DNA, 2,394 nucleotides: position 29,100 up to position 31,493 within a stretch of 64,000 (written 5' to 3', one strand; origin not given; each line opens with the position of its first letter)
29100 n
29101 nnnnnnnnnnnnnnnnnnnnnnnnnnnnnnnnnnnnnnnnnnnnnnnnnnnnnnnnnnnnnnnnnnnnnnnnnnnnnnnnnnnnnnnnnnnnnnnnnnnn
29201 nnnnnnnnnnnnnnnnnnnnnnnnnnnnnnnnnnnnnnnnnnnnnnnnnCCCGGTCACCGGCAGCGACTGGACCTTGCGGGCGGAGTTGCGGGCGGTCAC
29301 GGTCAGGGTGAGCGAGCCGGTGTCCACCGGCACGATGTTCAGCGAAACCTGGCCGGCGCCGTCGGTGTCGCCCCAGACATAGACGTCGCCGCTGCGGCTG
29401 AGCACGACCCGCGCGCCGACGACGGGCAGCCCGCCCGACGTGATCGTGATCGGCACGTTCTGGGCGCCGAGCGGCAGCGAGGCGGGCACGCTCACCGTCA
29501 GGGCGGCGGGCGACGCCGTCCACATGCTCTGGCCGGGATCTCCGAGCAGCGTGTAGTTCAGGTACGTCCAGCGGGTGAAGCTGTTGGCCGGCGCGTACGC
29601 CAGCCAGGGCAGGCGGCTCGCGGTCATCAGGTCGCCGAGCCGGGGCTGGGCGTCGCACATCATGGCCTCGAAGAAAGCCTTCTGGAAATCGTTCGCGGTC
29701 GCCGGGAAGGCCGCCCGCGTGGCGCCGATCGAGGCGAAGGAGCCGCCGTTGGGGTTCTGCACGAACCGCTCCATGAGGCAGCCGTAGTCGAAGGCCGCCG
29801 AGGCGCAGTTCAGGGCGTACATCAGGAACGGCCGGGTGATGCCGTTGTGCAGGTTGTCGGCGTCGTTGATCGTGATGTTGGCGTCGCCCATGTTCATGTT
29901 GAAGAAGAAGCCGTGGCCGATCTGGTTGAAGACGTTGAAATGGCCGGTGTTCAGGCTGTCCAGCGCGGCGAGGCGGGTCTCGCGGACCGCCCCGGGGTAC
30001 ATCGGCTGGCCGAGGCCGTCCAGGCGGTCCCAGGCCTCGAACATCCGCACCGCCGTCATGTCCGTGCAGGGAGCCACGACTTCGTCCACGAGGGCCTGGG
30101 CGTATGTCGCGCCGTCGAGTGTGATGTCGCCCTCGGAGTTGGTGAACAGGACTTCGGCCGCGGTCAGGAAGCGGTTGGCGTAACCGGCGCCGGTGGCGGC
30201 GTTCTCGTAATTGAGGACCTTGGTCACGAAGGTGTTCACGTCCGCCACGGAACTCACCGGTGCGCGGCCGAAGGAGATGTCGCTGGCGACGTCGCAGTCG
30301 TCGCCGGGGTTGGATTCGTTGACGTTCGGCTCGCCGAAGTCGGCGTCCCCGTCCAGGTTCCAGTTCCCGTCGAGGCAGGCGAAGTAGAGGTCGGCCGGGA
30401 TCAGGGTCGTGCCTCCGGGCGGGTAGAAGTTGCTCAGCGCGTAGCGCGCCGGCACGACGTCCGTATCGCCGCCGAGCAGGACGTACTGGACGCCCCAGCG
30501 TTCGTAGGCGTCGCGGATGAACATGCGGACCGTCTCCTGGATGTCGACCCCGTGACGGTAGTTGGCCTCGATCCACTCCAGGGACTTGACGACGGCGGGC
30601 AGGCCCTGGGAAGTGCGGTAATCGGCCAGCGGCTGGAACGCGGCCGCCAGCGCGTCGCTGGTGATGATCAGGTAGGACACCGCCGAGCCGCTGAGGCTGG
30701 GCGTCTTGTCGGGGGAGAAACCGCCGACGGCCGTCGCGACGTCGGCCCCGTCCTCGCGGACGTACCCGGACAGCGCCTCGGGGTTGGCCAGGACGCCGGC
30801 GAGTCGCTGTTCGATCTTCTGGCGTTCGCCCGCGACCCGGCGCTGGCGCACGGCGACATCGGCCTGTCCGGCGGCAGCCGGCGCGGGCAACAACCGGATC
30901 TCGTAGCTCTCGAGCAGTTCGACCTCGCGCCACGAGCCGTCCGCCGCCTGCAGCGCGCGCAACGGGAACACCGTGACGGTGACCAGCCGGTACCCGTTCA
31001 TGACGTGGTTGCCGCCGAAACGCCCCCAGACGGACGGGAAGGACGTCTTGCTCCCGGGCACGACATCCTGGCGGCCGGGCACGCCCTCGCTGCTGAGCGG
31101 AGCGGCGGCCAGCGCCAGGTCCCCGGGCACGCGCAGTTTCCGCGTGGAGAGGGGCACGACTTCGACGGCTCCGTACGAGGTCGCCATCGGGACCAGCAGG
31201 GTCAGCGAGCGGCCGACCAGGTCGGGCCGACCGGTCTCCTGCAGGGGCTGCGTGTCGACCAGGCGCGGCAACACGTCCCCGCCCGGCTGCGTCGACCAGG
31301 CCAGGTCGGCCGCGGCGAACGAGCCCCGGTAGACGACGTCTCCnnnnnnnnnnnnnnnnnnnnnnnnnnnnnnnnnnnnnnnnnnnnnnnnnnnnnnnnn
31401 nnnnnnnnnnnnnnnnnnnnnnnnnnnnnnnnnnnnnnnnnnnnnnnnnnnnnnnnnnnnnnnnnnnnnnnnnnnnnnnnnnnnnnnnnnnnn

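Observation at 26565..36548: Tandem giant paralogs combining peptidase-C25 (gingipain/PorU-like), FN3, seven-blade FG-GAP/VCBS propeller and T9SS-type C-terminal sorting domains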

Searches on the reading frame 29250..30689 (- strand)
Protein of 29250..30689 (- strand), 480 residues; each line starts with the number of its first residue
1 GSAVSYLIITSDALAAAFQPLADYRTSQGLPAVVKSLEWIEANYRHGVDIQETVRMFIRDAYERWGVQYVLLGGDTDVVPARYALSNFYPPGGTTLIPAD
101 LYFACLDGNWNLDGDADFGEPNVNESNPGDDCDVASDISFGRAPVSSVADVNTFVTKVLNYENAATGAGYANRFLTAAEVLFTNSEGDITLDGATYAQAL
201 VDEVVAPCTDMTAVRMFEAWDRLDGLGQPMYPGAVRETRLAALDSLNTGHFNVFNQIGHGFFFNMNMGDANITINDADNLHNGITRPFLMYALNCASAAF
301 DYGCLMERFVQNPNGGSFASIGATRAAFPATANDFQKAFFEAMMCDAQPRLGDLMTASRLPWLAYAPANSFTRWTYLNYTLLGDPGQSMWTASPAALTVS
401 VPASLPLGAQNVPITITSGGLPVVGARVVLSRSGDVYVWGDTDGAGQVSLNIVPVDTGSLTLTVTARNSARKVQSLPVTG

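Call 73: search_protein_families(library=ncbifam, proteins=[window:29250-30689:-], max_evalue=0.01)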
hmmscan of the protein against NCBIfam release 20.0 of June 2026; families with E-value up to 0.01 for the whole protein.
window:29250-30689:- (480 aa): 2 families
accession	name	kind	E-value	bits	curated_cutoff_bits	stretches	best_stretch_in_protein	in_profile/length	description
NF033707.1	T9SS_sortase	equivalog_domain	3.2e-19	68.1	420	1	3-390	366-733/1095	type IX secretion system sortase PorU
NF052324.1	PorU_rel_Nterm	equivalog_domain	7.8e-08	30.9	450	1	265-395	640-771/879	putative type IX secretion system sortase PorU2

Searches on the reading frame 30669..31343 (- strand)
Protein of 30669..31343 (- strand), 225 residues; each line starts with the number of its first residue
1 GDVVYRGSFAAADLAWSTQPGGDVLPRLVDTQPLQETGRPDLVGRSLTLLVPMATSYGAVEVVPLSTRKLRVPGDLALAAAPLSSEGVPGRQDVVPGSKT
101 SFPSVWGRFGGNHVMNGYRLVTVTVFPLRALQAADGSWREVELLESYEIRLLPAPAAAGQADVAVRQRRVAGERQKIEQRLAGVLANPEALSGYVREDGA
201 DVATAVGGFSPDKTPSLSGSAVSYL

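Call 99: search_protein_families(library=pfam, alignment_id=A6, max_evalue=1)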
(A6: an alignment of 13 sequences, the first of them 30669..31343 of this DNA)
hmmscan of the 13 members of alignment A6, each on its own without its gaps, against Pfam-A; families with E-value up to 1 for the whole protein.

A. member 1, window:30669-31343:- (225 aa): 0 families

B. families by the number of members that match (of 13 scanned): 3 families
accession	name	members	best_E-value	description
PF08126.16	Propeptide_C25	2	0.0038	Propeptide_C25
PF07097.16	DUF1359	1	0.18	Protein of unknown function (DUF1359)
PF10097.14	DUF2335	1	0.23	Predicted membrane protein (DUF2335)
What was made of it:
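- On Peptidase family C25 (Pfam PF01364): No hit for A. Two of 13 homologues hit at E 0.004 (call 99).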

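Call 100: search_solved_structures(query=A6, max_evalue=10, show_alignments=2)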
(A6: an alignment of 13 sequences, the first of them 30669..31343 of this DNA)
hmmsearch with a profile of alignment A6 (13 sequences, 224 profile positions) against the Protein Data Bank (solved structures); distinct sequences matched with E-value up to 10: 0.
